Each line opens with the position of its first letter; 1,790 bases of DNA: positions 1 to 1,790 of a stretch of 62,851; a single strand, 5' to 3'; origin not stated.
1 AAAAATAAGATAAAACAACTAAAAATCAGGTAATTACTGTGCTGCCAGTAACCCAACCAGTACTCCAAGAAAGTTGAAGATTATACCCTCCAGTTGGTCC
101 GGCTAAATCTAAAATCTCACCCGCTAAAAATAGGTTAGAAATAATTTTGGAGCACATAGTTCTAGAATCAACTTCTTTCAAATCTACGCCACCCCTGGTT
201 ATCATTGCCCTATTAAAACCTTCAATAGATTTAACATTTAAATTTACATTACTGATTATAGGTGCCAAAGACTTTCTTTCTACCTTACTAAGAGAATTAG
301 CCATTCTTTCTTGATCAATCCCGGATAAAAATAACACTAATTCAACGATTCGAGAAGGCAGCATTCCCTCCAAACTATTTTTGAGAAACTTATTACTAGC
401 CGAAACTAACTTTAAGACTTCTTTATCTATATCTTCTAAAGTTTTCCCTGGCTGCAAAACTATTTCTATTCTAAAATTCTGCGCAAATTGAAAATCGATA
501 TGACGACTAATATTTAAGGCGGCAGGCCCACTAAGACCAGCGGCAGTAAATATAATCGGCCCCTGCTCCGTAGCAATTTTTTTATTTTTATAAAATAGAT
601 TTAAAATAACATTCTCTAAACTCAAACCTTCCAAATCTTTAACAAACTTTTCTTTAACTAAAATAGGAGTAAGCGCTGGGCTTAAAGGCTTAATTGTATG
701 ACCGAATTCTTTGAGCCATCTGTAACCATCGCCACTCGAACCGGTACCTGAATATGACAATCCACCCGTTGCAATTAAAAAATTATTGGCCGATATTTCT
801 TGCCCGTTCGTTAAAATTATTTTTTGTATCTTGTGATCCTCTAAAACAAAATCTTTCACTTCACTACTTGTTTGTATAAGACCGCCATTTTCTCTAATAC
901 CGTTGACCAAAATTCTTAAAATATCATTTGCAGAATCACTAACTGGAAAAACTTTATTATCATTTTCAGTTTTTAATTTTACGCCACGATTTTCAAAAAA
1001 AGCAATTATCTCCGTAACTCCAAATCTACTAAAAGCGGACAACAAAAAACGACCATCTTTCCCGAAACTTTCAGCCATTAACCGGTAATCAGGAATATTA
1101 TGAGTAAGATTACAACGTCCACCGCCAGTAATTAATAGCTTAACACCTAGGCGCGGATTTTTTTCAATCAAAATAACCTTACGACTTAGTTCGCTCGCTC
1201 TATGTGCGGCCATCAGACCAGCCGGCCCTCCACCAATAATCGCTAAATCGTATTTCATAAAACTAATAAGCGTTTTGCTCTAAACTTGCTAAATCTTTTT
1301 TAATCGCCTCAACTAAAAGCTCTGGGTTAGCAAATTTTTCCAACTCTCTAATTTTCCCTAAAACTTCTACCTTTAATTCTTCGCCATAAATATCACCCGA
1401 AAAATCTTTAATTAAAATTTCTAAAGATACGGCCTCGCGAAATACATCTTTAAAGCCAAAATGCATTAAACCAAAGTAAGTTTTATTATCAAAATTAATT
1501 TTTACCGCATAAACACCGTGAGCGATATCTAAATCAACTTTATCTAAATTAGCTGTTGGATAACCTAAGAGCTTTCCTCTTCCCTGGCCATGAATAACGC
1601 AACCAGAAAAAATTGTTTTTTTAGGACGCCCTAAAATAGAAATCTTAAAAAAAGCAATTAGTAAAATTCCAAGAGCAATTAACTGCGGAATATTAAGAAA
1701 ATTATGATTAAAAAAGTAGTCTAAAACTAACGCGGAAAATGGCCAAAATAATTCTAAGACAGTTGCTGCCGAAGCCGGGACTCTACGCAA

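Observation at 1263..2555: EamA transporter fused in-frame to riboflavin kinase: candidate coupled flavin import and phosphorylation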

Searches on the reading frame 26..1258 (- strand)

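Call 3: search_protein_families(library=pfam, proteins=[window:26-1258:-], max_evalue=0.01)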
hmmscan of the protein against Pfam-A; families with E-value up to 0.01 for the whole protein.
window:26-1258:- (410 aa): 13 families
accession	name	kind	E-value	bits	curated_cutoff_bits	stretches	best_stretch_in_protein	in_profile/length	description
PF03486.20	HI0933_like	-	3e-81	272.9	50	1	4-406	2-243/244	HI0933-like protein Rossmann domain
PF22780.1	HI0933_like_1st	-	4.4e-31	108.4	27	1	194-352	2-164/165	HI0933-like protein barrel and H2TH domain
PF01134.28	GIDA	-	1.1e-12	48.2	22.1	1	4-166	1-150/391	Glucose inhibited division protein A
PF00890.30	FAD_binding_2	-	3.7e-12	46.6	20.4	1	4-169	1-206/414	FAD binding domain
PF12831.13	FAD_oxidored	-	7.5e-09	35.8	27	1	4-165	1-145/416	FAD dependent oxidoreductase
PF07992.20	Pyr_redox_2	-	9.3e-09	35.6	26.1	1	3-167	1-110/291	Pyridine nucleotide-disulphide oxidoreductase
PF01266.30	DAO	-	1.4e-07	31.8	27.9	1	4-38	1-35/353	FAD dependent oxidoreductase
PF13450.12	NAD_binding_8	-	6.6e-07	30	21.9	1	7-38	1-32/68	NAD(P)-binding Rossmann-like domain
PF13738.12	Pyr_redox_3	-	3.2e-05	23.8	30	1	7-34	2-30/305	Pyridine nucleotide-disulphide oxidoreductase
PF05834.18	Lycopene_cycl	-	0.00024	20.8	23.4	1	4-37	1-36/380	Lycopene cyclase protein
PF00070.33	Pyr_redox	-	0.00071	20.5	22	1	5-38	2-35/82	Pyridine nucleotide-disulphide oxidoreductase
PF01946.23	Thi4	-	0.0014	18.3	26.2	0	2-38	17-54/235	Thi4 family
PF01494.25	FAD_binding_3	-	0.0018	18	22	1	3-36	2-35/349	FAD binding domain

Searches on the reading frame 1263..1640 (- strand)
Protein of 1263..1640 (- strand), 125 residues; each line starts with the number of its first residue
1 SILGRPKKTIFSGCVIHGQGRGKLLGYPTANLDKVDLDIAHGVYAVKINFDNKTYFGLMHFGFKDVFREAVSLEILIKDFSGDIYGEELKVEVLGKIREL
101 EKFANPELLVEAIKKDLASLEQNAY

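Call 20: search_solved_structures(query=window:1263-1640:-, max_evalue=0.001, show_alignments=3)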
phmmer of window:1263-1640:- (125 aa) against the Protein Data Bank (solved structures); distinct sequences matched with E-value up to 0.001: 14.
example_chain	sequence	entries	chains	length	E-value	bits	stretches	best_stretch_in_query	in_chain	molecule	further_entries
1mrz_A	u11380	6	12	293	1.7e-17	66.8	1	13-120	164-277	Riboflavin kinase/FMN adenylyltransferase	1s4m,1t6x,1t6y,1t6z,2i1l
3op1_A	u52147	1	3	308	4.8e-16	62.2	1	4-116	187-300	Macrolide-efflux protein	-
5a88_A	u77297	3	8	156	1.7e-09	41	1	11-118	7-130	RIBOFLAVIN BIOSYNTHESIS PROTEIN RIBF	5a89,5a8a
3bnw_A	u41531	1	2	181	5.7e-09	39.3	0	62-117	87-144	Riboflavin kinase, putative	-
5fo0_A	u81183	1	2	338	8.4e-09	38.8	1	11-118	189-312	RIBOFLAVIN BIOSYNTHESIS PROTEIN RIBF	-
2x0k_A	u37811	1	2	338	1.1e-08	38.4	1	11-118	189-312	RIBOFLAVIN BIOSYNTHESIS PROTEIN RIBF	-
4uzf_A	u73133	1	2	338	1.1e-08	38.4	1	11-118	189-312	RIBOFLAVIN BIOSYNTHESIS PROTEIN RIBF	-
4uze_A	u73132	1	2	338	1.1e-08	38.4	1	11-118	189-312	RIBOFLAVIN BIOSYNTHESIS PROTEIN RIBF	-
5fnz_A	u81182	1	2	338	1.4e-08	38.1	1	11-118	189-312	RIBOFLAVIN BIOSYNTHESIS PROTEIN RIBF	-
3zug_A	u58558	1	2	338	2.6e-08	37.2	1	11-118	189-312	RIBOFLAVIN BIOSYNTHESIS PROTEIN RIBF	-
5fo1_A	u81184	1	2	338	7.1e-08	35.8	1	11-118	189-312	RIBOFLAVIN BIOSYNTHESIS PROTEIN RIBF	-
1q9s_A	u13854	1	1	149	2.5e-07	34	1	12-119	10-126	hypothetical protein FLJ11149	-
1nb0_A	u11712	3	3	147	2.5e-07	34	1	12-119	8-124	hypothetical protein FLJ11149 | RIBOFLAVIN KINASE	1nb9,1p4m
1n05_A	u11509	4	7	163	6.7e-07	32.6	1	7-117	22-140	putative Riboflavin kinase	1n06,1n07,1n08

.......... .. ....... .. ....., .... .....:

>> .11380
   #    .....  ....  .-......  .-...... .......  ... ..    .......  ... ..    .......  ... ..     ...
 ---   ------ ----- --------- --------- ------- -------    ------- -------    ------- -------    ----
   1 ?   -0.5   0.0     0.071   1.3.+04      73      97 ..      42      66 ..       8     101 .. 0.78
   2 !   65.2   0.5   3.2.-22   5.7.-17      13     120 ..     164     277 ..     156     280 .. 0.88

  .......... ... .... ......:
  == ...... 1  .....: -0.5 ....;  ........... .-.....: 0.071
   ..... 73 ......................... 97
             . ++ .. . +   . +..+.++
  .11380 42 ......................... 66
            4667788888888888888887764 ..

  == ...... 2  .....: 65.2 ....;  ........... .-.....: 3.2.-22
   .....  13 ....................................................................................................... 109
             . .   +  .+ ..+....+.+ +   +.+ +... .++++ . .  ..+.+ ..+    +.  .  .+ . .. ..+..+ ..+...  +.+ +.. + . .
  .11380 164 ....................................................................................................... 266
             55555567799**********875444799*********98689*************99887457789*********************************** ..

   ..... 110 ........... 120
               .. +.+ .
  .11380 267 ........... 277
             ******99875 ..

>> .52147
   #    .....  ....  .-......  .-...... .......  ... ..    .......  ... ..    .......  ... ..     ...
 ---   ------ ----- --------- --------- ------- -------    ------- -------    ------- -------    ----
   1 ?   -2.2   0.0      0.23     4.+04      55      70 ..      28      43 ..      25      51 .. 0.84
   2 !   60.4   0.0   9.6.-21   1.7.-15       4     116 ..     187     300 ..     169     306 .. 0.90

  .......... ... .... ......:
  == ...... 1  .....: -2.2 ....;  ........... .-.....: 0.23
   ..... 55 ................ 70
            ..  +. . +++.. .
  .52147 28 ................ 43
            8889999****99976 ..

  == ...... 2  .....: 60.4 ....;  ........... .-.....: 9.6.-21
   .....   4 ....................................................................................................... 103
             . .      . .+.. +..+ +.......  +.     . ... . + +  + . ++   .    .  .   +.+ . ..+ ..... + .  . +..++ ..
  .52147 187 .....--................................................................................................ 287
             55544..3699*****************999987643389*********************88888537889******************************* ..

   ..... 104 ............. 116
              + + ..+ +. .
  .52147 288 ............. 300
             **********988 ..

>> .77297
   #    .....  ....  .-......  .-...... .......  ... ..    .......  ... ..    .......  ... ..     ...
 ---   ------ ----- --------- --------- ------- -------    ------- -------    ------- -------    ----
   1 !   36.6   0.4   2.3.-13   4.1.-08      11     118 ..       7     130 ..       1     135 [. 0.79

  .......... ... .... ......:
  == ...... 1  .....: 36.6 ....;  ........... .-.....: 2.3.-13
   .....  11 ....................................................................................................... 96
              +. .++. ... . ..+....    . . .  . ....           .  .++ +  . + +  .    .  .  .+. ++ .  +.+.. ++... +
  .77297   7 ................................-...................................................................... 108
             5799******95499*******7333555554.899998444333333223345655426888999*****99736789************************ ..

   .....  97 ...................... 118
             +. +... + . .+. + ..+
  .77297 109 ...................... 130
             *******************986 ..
